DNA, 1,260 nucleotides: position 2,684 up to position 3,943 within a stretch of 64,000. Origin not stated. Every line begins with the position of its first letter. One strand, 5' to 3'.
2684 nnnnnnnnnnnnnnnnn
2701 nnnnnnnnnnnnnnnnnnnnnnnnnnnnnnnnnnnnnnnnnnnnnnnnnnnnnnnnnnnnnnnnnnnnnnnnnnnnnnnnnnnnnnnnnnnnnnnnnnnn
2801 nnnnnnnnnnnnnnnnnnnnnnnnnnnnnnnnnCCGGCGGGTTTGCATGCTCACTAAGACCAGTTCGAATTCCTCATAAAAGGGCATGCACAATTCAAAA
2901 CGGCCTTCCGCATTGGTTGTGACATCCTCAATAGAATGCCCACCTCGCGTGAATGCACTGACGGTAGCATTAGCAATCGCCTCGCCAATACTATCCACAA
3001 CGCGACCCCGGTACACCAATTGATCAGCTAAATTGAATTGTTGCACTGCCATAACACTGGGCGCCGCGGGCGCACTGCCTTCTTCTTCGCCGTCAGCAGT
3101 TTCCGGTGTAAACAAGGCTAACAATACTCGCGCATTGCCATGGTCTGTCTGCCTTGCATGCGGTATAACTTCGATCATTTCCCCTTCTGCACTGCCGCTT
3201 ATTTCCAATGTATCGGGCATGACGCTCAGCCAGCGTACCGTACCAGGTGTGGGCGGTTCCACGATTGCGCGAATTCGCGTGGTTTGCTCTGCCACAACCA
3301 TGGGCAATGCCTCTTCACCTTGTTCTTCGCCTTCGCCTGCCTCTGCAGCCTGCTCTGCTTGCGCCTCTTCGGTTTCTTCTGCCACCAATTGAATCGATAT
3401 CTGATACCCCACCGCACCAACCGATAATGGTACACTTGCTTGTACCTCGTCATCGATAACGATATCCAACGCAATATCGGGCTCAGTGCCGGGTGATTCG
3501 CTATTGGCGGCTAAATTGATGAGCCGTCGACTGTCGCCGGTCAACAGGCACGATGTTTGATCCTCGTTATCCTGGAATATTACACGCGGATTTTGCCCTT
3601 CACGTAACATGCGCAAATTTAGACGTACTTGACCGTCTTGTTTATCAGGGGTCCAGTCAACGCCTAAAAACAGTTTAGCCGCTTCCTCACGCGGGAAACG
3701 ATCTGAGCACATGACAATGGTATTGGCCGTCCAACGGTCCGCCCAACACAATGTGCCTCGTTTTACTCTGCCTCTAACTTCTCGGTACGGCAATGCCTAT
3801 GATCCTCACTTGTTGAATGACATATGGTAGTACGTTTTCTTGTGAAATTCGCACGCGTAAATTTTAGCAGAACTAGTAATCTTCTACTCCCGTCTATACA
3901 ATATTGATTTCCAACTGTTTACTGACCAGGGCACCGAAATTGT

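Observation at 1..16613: Atypical contractile-tail/CIS-like operon: cap-lectin, sheath, tube and chaperone followed by three giant non-canonical ORFs instead of spike/baseplate genes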

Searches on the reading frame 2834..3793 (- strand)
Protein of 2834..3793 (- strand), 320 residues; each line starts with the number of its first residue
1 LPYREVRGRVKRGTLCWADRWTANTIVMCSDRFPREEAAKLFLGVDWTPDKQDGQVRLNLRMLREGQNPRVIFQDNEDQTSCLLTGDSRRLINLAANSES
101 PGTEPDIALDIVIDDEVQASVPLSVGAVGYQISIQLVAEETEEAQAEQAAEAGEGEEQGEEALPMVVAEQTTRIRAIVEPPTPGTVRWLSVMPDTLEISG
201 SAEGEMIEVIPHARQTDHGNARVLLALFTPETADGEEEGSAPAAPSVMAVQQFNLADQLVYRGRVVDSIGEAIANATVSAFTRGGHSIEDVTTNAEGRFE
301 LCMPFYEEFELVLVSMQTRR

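Call 104: search_solved_structures(query=A8, max_evalue=10)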
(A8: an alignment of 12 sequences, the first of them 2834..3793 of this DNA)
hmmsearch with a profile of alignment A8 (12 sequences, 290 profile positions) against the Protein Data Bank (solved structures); distinct sequences matched with E-value up to 10: 0.

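Call 105: search_protein_families(library=pfam, alignment_id=A8, max_evalue=1)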
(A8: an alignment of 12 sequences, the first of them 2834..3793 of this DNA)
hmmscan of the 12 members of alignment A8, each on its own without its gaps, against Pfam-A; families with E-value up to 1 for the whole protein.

A. member 1, window:2834-3793:- (320 aa): 6 families
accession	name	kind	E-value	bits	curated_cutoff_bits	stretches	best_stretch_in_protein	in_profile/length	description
PF13620.12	CarboxypepD_reg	-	1.2e-07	32.4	32.3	1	262-301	3-42/82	Carboxypeptidase regulatory-like domain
PF02369.22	Big_1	-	0.015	15.8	34.9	1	257-300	17-63/93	Bacterial Ig-like domain (group 1)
PF13715.12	CarbopepD_reg_2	-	0.029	14.8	32.2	1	262-312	2-49/88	CarboxypepD_reg-like domain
PF15976.11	CooC_C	-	0.063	13.8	29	1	251-308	9-60/93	CS1-pili formation C-terminal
PF17936.7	Big_6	-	0.065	13.9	27.6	0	269-301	18-50/83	Bacterial Ig domain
PF11974.14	bMG3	-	0.17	12.3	34.9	1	270-301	25-56/103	Bacterial alpha-2-macroglobulin MG3 domain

B. families by the number of members that match (of 12 scanned): 11 families
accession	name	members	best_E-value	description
PF13620.12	CarboxypepD_reg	2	1.2e-07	Carboxypeptidase regulatory-like domain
PF17936.7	Big_6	2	0.024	Bacterial Ig domain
PF01436.27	NHL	1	1.9e-05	NHL repeat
PF02369.22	Big_1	1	0.015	Bacterial Ig-like domain (group 1)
PF22422.2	MGH1-like_GH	1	0.019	Mannosylglycerate hydrolase MGH1-like glycoside hydrolase domain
PF19081.6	Ig_7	1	0.023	Ig-like domain CHU_C associated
PF13715.12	CarbopepD_reg_2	1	0.029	CarboxypepD_reg-like domain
PF23374.1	Fn3_arc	1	0.058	Archaeal fibronectin-III type-like domain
PF15976.11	CooC_C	1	0.063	CS1-pili formation C-terminal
PF22091.2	DUF6941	1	0.1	Family of unknown function (DUF6941)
PF11974.14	bMG3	1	0.17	Bacterial alpha-2-macroglobulin MG3 domain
